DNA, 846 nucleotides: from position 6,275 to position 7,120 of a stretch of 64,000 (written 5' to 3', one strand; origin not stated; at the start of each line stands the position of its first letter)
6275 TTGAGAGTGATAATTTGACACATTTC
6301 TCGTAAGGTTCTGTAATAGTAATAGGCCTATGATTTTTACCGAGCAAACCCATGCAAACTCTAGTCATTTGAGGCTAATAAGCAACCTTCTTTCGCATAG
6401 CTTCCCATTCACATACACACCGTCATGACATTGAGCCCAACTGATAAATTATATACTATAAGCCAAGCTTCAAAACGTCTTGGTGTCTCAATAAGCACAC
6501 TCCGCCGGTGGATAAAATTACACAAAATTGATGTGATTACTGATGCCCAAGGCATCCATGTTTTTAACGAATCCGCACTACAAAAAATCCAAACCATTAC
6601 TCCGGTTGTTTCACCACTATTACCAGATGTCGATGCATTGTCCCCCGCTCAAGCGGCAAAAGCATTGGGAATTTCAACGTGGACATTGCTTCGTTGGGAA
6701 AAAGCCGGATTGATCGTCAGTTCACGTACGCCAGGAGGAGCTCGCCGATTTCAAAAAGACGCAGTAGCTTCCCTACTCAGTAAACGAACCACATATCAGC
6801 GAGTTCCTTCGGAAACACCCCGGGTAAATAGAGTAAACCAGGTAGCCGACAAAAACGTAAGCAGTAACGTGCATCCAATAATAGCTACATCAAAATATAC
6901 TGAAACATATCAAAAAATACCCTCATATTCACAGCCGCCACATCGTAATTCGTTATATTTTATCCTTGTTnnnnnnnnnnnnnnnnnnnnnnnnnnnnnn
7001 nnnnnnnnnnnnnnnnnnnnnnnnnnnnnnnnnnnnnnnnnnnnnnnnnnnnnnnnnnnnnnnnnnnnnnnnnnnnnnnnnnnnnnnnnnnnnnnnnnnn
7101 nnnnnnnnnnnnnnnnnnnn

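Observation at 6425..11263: Unprecedented-looking architecture: tandem MerR/excisionase-type HTH + TM helix + ~600-aa collagen triple-helix stalk + C-terminal H-type-lectin-like head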

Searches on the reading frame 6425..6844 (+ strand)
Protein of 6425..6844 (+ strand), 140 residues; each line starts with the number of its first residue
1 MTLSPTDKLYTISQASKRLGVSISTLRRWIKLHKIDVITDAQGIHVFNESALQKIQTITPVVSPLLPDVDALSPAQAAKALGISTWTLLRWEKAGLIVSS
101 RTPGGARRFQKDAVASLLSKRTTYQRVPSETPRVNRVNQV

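Call 24: search_solved_structures(query=window:6425-6844:+, max_evalue=0.01, show_alignments=3)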
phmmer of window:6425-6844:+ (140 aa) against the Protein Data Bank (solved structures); distinct sequences matched with E-value up to 0.01: 4.
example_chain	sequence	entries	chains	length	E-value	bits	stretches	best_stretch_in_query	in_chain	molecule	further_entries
6ama_A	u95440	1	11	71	3e-06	31.1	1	66-119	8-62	Putative DNA-binding protein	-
6amk_A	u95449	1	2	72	7.4e-06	29.8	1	70-119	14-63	Putative DNA-binding protein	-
2zhg_A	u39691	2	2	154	0.0025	21.6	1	66-115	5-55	Redox-sensitive transcriptional activator soxR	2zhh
8jbs_A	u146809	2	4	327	0.0088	19.8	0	63-114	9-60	Putative cobalamin binding protein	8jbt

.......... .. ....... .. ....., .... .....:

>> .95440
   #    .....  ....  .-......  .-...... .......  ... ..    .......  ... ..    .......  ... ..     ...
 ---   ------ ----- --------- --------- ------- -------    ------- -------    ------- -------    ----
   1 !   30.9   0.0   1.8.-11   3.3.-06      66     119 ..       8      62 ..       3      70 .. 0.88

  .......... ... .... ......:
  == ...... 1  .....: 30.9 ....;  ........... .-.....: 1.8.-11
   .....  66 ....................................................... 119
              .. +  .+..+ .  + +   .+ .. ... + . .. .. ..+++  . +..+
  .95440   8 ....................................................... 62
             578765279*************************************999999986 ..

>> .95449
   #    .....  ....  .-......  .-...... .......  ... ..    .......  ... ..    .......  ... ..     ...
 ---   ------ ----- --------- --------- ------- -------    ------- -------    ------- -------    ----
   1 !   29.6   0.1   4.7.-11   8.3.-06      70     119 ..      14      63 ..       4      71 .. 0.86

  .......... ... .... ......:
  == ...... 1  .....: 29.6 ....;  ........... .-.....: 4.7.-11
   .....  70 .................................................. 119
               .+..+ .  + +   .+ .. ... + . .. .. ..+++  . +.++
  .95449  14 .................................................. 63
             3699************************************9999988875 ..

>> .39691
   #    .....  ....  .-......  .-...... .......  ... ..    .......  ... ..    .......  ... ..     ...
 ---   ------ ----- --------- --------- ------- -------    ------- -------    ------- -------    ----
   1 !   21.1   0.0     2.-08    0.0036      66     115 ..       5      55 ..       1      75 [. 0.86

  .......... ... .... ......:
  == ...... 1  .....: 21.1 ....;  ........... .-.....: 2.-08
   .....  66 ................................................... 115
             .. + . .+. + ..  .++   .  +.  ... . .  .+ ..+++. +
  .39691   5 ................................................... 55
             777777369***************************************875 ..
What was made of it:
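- On BldC family: Alignment to 6AMA (call 24).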

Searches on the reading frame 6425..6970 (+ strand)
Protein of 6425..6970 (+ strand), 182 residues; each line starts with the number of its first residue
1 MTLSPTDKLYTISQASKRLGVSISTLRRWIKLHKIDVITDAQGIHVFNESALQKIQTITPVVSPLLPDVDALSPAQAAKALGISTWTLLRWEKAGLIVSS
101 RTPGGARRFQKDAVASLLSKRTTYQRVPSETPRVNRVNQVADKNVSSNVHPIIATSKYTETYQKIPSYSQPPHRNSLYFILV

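Call 3: search_protein_families(library=pfam, proteins=[window:6425-6970:+], max_evalue=1)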
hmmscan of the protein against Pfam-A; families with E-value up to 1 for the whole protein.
window:6425-6970:+ (182 aa): 23 families
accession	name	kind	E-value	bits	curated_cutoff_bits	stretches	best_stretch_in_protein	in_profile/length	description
PF00376.29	MerR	-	5e-18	65.1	28.2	2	74-109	2-38/38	MerR family regulatory protein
PF12728.13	HTH_17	-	3.4e-15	56.5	27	2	72-121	2-50/51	Helix-turn-helix domain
PF13411.12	MerR_1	-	4e-14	52.9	21.6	2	10-58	1-49/69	MerR HTH family regulatory protein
PF13384.12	HTH_23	-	1.6e-08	34.6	24.6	2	10-32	18-40/50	Homeodomain-like domain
PF13551.12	HTH_29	-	1.6e-07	31.7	28.1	1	10-32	13-35/64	Winged helix-turn helix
PF01381.28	HTH_3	-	1.3e-06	28.8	23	2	10-31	10-31/55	Helix-turn-helix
PF02954.25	HTH_8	-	1.9e-05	24.7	22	1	11-28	20-37/42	Bacterial regulatory protein, Fis family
PF13518.12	HTH_28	-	2.4e-05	24.8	25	1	9-31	12-34/52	Helix-turn-helix domain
PF01527.26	HTH_Tnp_1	-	5.3e-05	23.8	24.1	1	10-36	24-49/75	Transposase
PF13542.12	HTH_Tnp_ISL3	-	6.3e-05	22.8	27.4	1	11-31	28-48/51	Helix-turn-helix domain of transposase family ISL3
PF02042.20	RWP-RK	-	8e-05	22.9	29.3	1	11-35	14-38/49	RWP-RK domain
PF23125.1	Xre-MbcA-ParS_M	-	0.00048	20.2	27.8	0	16-47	8-40/51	Antitoxin Xre/MbcA/ParS-like, middle domain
PF20432.4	Xre-like-HTH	-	0.0011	19.6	25.8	0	13-32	27-44/63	Antitoxin Xre-like helix-turn-helix domain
PF13560.12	HTH_31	-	0.0023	18.6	27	1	72-96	15-39/64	Helix-turn-helix domain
PF21531.3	Rv2175c_wHTH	-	0.0026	18.1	27.1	1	3-34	9-40/57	DNA-binding protein Rv2175c, wHTH domain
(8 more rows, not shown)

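Call 4: search_protein_families(library=ncbifam, proteins=[window:6425-6970:+], max_evalue=1)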
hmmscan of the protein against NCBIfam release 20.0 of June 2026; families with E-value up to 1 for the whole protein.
window:6425-6970:+ (182 aa): 19 families
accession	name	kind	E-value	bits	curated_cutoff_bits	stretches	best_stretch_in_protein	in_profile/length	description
TIGR01764.1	excise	domain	3.6e-13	49.6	28.8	2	72-118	2-47/49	excisionase family DNA-binding protein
NF033518.0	transpos_IS607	equivalog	1e-11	44.7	110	2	76-137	2-72/187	IS607 family transposase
NF033787.1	HTH_BldC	subfamily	2.3e-11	43.4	77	1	71-118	2-49/49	BldC family transcriptional regulator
NF047375.1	HeatShock_HspR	equivalog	2.7e-07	30.5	105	1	75-117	7-49/92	heat shock protein transcriptional repressor HspR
NF009649.0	PRK13182.1-5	equivalog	6.1e-06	26.5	265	2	74-118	3-47/186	chromosome-anchoring protein RacA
NF009647.0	PRK13182.1-2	equivalog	1.1e-05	25.5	165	1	14-59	9-54/176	chromosome-anchoring protein RacA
NF009648.0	PRK13182.1-4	equivalog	1.9e-05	24.8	170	2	14-58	5-49/184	chromosome-anchoring protein RacA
TIGR01950.1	SoxR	equivalog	1.9e-05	24.4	116.9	1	72-116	2-46/142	redox-sensitive transcriptional activator SoxR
NF041849.1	trans_regNmlR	equivalog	0.00034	20.6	175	1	76-117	5-47/117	stress response transcriptional regulator NmlR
NF052513.1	TransRegCarH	equivalog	0.0004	19.8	400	1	75-122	10-58/274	HTH-type transcriptional repressor CarH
NF040522.1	VC1465_fam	subfamily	0.00055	20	70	1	72-94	10-32/111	VC1465 family Xer recombination activation factor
NF033577.2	transpos_IS481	equivalog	0.0012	18.5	224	1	11-33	15-37/284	IS481 family transposase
NF033545.0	transpos_IS630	equivalog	0.004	16.7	100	1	10-33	13-36/299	IS630 family transposase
NF050798.1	TF_FtsR_Actino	equivalog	0.012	15.7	150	1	91-117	25-51/223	transcriptional regulator FtsR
NF033516.0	transpos_IS3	equivalog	0.031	13.5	160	1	10-34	15-39/369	IS3 family transposase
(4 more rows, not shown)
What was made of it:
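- Closest known: RacA. Different: Matches to the RacA models are far below their cut-offs (call 4).
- Checked: NCBIfam gives the excisionase-type domain TIGR01764 twice (call 4).
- The BldC family model scores below its curated cut-off (37-43 bits against 77, call 4).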
